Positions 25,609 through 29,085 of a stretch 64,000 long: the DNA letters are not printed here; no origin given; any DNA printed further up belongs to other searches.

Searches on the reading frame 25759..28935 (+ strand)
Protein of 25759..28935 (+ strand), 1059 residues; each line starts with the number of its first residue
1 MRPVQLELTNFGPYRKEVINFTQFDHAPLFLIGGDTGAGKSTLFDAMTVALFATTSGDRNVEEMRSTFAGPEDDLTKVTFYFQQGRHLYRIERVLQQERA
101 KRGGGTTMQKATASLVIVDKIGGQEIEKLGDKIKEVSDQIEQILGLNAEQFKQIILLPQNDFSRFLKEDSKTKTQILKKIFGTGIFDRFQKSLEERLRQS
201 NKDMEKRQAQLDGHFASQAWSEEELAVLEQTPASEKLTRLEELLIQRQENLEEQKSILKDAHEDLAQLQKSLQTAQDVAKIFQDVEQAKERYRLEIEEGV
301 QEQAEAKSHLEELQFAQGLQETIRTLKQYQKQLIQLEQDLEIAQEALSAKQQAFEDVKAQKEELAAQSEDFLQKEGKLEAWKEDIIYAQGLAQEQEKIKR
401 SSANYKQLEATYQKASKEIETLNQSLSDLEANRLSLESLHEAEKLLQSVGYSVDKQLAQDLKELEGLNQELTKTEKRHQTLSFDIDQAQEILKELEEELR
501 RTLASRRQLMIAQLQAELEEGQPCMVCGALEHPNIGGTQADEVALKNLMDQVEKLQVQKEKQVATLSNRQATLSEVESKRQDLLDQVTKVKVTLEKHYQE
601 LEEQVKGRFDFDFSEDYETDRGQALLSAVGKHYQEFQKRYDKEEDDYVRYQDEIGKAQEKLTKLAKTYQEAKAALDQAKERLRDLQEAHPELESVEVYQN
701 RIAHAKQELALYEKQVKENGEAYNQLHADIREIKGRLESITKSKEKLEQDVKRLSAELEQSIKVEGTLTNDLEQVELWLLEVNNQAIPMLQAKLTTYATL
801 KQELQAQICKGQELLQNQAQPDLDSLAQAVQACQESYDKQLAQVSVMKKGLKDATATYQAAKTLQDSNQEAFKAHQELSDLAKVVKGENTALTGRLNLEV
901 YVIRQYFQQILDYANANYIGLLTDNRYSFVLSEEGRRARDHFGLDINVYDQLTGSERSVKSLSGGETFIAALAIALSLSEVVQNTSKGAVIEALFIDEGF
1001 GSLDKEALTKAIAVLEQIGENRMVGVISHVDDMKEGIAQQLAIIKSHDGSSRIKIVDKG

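Call 9: search_protein_families(library=ncbifam, proteins=[window:25759-28935:+], max_evalue=0.001)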
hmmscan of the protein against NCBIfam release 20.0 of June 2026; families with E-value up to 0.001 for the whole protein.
window:25759-28935:+ (1059 aa): 17 families
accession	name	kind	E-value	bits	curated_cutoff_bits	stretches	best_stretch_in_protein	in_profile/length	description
NF041751.2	sbcc_Staph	equivalog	3.8e-118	395.9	920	1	1-1041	1-993/1007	exonuclease subunit SbcC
TIGR00618.1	sbcc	subfamily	2.9e-68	230.8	478.5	2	515-1050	496-1040/1043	exonuclease subunit SbcC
NF041752.4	sbcc_Bac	equivalog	3.3e-46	157.7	1420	2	1-682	1-668/1130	exonuclease subunit SbcC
NF007600.2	PRK10246.1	equivalog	6.3e-40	137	750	2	19-604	20-587/1047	exonuclease subunit SbcC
NF003034.1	PRK03918.1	equivalog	3.8e-21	74.8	700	2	5-759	5-724/878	DNA double-strand break repair ATPase Rad50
NF041034.1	Rad50_Sulf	equivalog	4.7e-17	61.2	1000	1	5-438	5-413/872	DNA double-strand break repair ATPase Rad50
NF002572.0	PRK02224.1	equivalog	3.7e-14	52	1087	1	1-760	1-692/888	DNA double-strand break repair ATPase Rad50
NF045487.1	ASRP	equivalog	2.1e-13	49.8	300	2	632-879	129-372/593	archaea-specific SMC-related protein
NF002244.0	PRK01156.1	equivalog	5e-11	41.4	847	1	6-379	6-349/895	DNA double-strand break repair ATPase Rad50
TIGR02168.1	SMC_prok_B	equivalog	3.3e-09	35.1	567.35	1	628-892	278-541/1181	chromosome segregation protein SMC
TIGR03185.1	DNA_S_dndD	equivalog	2.4e-07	29.6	245.85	1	5-60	5-61/650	DNA sulfur modification protein DndD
NF041035.1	Rad50_Halo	equivalog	6.9e-07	28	1000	1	1-436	1-424/883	DNA double-strand break repair ATPase Rad50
NF045780.1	TrlF_fam_ATP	equivalog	1.1e-06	27.7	350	1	37-428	319-679/944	TrlF family AAA-like ATPase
NF053563.1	Rkd4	equivalog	2.8e-06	25.8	860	1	5-499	5-472/747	arcadin-4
TIGR02169.1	SMC_prok_A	equivalog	1.9e-05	22.6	729.4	1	543-870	192-512/1165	chromosome segregation protein SMC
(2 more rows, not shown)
